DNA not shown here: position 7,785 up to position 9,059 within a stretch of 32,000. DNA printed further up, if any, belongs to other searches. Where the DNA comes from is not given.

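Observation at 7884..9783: WYL-domain regulator translationally coupled to a degenerate DprA/Smf-like protein: a candidate ssDNA- or nucleotide-sensing two-gene module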

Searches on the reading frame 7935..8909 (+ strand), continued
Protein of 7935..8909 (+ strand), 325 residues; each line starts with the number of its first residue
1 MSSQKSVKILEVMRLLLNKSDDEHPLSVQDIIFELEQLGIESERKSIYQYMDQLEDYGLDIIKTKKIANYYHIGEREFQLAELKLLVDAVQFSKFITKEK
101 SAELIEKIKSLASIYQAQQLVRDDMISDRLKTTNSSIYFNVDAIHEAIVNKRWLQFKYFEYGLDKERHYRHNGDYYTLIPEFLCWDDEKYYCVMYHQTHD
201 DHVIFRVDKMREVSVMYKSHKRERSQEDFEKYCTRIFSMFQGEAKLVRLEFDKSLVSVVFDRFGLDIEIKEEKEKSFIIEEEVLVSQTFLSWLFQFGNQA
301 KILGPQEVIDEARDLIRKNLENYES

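Call 71: find_encoding_contigs(protein=P0110, flank=5000, max_places=1)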
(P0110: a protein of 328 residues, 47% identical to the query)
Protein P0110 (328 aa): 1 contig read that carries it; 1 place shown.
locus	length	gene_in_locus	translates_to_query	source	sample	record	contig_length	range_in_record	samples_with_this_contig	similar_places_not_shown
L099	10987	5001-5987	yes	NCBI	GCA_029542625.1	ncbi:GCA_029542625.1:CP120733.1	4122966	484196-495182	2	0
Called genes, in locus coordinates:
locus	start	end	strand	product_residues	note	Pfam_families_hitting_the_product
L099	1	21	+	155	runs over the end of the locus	PF12161:HsdM_N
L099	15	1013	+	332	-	PF02384:N6_Mtase, PF05175:MTS (faint), PF07669:Eco57I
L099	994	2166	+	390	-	PF01420:Methylase_S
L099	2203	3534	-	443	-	PF20310:HTH_Tnp_2, PF13276:HTH_21, PF00665:rve, PF13683:rve_3, PF13333:rve_2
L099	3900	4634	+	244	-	-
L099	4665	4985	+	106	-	-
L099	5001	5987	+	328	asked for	PF13280:WYL, PF25583:WCX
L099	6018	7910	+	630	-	PF03235:GmrSD_N, PF07510:GmrSD_C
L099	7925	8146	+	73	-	-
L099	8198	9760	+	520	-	-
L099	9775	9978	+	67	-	-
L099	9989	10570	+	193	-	-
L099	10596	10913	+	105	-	PF04326:SLFN_AlbA_2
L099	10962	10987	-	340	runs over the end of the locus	PF05222:AlaDh_PNT_N (weak), PF01262:AlaDh_PNT_C (faint)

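Call 72: find_encoding_contigs(protein=P0104, flank=5000, max_places=1)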
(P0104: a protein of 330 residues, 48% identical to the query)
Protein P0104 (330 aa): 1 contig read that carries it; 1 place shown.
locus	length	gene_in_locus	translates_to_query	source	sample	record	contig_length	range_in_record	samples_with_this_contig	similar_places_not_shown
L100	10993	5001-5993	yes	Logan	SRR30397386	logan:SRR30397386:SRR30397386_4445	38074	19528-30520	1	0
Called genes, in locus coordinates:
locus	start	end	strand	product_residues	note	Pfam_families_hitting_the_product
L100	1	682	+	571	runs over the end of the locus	PF12161:HsdM_N, PF02384:N6_Mtase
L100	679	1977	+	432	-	PF01420:Methylase_S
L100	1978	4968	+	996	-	PF04313:HSDR_N, PF00270:DEAD (weak), PF04851:ResIII, PF18766:SWI2_SNF2, PF22679:T1R_D3-like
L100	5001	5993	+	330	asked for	PF13280:WYL, PF25583:WCX (weak)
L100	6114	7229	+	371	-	PF18154:pPIWI_RE_REase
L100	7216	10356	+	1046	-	-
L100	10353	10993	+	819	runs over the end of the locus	PF13111:pPIWI_RE_X, PF18157:MID_pPIWI_RE, PF13032:RNaseH_pPIWI_RE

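Call 73: find_encoding_contigs(protein=P0100, flank=5000, max_places=1)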
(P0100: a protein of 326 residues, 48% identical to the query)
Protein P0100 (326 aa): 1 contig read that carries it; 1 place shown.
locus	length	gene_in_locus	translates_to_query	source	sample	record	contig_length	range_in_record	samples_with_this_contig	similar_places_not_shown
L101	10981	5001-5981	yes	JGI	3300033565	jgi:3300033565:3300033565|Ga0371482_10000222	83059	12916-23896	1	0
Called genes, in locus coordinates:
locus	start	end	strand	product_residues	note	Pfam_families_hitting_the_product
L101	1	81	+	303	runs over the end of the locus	PF13349:DUF4097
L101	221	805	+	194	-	-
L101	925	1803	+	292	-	PF00005:ABC_tran, PF13304:AAA_21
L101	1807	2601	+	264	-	PF12679:ABC2_membrane_2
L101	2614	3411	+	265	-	PF12679:ABC2_membrane_2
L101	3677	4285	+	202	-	PF09335:VTT_dom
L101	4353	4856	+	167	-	PF04525:LOR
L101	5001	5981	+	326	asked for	PF13280:WYL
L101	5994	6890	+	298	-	PF02481:DNA_processg_A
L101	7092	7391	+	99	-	PF12840:HTH_20 (weak), PF01022:HTH_5 (weak)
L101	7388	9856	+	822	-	PF01266:DAO (faint), PF07992:Pyr_redox_2, PF13738:Pyr_redox_3, PF00070:Pyr_redox, PF02852:Pyr_redox_dim, PF00581:Rhodanese, PF01206:TusA, PF13686:DrsE_2, +2 more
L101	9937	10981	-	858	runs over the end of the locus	PF12704:MacB_PCD, PF02687:FtsX, PF12704:MacB_PCD, PF02687:FtsX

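Call 75: search_protein_families(library=padloc, proteins=[L055:1008-4286:+, L083:1864-2877:+, L063:6132-6944:+, L098:3376-4485:+, L094:1115-2710:+, L095:6054-7346:+, L052:4256-4957:+, L075:6085-6876:+, L065:5981-6742:+], max_evalue=0.001)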
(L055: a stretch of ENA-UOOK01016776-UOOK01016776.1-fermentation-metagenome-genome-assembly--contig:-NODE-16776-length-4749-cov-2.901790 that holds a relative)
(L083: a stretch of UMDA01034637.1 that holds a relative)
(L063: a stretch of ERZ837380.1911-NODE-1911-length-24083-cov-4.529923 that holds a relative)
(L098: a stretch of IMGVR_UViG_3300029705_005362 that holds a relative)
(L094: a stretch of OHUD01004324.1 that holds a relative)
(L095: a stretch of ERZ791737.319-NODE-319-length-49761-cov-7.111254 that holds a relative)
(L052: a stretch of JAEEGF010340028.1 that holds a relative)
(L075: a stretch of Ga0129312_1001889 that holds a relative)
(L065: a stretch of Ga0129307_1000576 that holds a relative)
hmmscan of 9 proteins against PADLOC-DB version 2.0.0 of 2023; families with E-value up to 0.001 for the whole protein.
L055:1008-4286:+ (1093 aa): 27 families (the best 25 are shown)
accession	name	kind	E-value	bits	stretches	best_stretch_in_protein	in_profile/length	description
PDLC01089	C3a193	-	6.9e-223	741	1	1-1076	1-982/983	poss. alt. Cas3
PDLC02864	DpdF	-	3.2e-63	212.5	1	316-674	37-353/610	DpdF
PDLC02861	DpdF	-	2.2e-50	169.6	1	317-670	44-354/611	DpdF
PDLC02870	DpdF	-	3.3e-50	169.1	1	318-669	30-340/534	DpdF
PDLC03928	PsyrT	-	7.5e-45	151.4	1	317-689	38-375/689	-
PDLC02859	DpdF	-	1.2e-32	111.1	1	318-656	117-422/545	DpdF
PDLC02855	DpdF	-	4.5e-29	99.3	1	315-669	156-489/825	DpdF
PDLC02872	DpdF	-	1.7e-28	97.6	1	315-668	174-514/859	DpdF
PDLC02865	DpdF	-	9.5e-28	94.3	1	309-656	767-1077/1499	DpdF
PDLC02862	DpdF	-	2.4e-22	76.7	2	315-448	134-280/811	DpdF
PDLC02857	DpdF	-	1.7e-21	74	1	319-669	199-548/911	DpdF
PDLC02867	DpdF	-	1.7e-20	70.9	2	307-462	145-307/855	DpdF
PDLC02868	DpdF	-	9.1e-20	68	2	323-491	360-519/1078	DpdF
PDLC02707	PbeA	-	4.3e-15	53.3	2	531-652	504-621/672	PbeA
PDLC02858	DpdF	-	2.1e-10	37.8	1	317-651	168-466/504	DpdF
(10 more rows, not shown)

L083:1864-2877:+ (338 aa): 0 families

L063:6132-6944:+ (271 aa): 2 families
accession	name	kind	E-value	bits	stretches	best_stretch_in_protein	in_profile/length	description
PDLC05053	PDC-S62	-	7.4e-07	26.1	1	146-259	9-123/566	-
PDLC02850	DpdE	-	1.5e-05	21.1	1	160-226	19-85/1282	DpdE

L098:3376-4485:+ (370 aa): 0 families

L094:1115-2710:+ (532 aa): 41 families (the best 25 are shown)
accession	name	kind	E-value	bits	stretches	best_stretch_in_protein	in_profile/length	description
PDLC03022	MTase_I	-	2.6e-164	546.8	1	6-519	2-522/857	Type I methyltransferase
PDLC03027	MTase_I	-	2.7e-107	358.2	2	142-490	102-454/810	Type I methyltransferase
PDLC03031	MTase_I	-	4.9e-101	337.3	1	10-488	8-499/834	Type I methyltransferase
PDLC03020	MTase_I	-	3.8e-83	277.9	1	6-393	2-393/410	Type I methyltransferase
PDLC03032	MTase_I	-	2.6e-80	268.7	2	172-489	136-455/1001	Type I methyltransferase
PDLC03038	MTase_I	-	1.5e-59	199.7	1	8-484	7-462/896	Type I methyltransferase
PDLC04134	mad2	-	2.6e-58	196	1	8-444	139-486/492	mads_2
PDLC03028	MTase_I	-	1.2e-57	193.8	1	8-507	727-1224/1236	Type I methyltransferase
PDLC03039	MTase_I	-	1e-56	190.4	1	9-498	6-479/708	Type I methyltransferase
PDLC03021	MTase_I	-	1.1e-54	184.1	1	114-509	87-489/491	Type I methyltransferase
PDLC03029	MTase_I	-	2.8e-50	169.5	1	5-455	4-460/661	Type I methyltransferase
PDLC03240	MTase_II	-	9.4e-50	167.9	1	2-475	4-468/511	Type II methyltransferase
PDLC03019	MTase_I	-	3.6e-49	165.8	1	13-483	11-468/932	Type I methyltransferase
PDLC03033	MTase_I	-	7.6e-48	161.8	1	25-504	28-523/541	Type I methyltransferase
PDLC03026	MTase_I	-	1.5e-45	154.3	1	151-513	98-464/487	Type I methyltransferase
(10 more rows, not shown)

L095:6054-7346:+ (431 aa): 0 families

L052:4256-4957:+ (234 aa): 0 families

L075:6085-6876:+ (264 aa): 0 families

L065:5981-6742:+ (254 aa): 0 families
